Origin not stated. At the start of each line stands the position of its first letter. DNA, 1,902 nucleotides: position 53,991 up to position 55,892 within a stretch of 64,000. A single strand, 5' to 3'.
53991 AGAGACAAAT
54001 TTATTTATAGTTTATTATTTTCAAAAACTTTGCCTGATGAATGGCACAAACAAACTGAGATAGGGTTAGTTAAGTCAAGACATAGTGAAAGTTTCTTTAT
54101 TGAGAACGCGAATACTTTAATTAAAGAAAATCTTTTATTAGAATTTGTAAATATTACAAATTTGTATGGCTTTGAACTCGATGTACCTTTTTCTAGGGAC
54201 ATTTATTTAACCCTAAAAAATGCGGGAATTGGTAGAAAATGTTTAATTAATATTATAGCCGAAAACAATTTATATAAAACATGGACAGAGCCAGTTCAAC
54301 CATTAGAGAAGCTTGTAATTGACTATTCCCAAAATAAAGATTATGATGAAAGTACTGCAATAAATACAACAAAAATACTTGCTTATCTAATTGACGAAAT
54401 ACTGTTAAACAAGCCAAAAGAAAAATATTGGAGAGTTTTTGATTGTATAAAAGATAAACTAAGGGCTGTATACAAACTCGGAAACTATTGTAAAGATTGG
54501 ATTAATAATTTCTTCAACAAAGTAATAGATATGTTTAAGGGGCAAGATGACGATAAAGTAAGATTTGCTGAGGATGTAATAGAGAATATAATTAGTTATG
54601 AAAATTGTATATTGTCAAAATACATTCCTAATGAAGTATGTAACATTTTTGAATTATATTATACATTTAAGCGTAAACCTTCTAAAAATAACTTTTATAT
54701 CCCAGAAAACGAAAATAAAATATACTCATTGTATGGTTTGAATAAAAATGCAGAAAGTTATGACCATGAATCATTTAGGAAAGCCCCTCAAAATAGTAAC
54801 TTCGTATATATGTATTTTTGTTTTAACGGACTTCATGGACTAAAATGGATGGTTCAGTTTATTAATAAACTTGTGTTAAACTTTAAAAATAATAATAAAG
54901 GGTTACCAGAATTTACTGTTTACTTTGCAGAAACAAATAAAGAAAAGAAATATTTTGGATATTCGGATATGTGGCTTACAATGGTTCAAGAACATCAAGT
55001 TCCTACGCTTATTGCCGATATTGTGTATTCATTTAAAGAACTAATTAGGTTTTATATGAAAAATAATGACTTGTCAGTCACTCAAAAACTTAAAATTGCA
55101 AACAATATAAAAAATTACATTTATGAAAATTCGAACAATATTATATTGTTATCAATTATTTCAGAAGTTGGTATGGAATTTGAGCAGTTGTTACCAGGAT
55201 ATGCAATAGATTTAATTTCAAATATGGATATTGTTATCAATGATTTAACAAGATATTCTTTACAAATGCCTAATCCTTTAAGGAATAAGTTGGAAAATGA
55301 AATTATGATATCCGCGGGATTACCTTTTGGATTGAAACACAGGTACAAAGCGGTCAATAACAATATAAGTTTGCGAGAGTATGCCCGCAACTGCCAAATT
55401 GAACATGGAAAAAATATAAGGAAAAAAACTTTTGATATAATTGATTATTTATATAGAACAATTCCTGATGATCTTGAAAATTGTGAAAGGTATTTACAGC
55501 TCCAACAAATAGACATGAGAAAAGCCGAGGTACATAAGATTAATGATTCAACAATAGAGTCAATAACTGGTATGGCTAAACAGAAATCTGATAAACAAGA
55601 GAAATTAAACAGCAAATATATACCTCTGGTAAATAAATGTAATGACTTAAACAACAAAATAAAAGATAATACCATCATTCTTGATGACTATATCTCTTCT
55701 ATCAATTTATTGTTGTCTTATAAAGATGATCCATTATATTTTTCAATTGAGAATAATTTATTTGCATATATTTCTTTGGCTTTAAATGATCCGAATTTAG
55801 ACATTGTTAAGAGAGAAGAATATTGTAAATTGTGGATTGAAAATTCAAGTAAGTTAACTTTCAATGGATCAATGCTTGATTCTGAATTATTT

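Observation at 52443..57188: Giant single-gene P-loop NTPase (SMEK-like N-domain + STAND-like core + ~1250-aa unknown C-terminus) filling the integrase-att cargo slot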

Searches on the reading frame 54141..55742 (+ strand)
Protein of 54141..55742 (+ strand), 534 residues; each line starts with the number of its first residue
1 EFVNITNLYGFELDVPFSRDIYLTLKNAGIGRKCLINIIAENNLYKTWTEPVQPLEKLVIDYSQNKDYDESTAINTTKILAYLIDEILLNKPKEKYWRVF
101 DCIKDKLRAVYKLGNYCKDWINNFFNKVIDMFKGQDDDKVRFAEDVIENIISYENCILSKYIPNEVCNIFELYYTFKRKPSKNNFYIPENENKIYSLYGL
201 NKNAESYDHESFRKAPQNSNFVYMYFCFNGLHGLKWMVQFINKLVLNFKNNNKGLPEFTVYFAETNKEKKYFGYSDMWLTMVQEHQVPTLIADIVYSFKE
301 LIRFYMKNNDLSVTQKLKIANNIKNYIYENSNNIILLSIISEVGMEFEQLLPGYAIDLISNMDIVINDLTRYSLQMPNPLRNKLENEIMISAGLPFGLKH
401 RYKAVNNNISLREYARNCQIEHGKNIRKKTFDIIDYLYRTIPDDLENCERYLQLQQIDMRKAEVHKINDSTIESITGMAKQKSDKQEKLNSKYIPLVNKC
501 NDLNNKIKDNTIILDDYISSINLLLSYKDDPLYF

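Call 87: search_solved_structures(query=A9, max_evalue=10, show_alignments=1)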
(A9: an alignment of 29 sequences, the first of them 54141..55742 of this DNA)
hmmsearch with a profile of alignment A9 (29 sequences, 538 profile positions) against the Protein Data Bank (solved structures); distinct sequences matched with E-value up to 10: 2.
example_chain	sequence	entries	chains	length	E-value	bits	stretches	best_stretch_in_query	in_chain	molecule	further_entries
2cfh_A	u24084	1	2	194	1.9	10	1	67-125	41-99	TRAFFICKING PROTEIN PARTICLE COMPLEX SUBUNIT 3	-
1sz7_A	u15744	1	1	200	2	10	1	67-125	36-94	Trafficking protein particle complex subunit 3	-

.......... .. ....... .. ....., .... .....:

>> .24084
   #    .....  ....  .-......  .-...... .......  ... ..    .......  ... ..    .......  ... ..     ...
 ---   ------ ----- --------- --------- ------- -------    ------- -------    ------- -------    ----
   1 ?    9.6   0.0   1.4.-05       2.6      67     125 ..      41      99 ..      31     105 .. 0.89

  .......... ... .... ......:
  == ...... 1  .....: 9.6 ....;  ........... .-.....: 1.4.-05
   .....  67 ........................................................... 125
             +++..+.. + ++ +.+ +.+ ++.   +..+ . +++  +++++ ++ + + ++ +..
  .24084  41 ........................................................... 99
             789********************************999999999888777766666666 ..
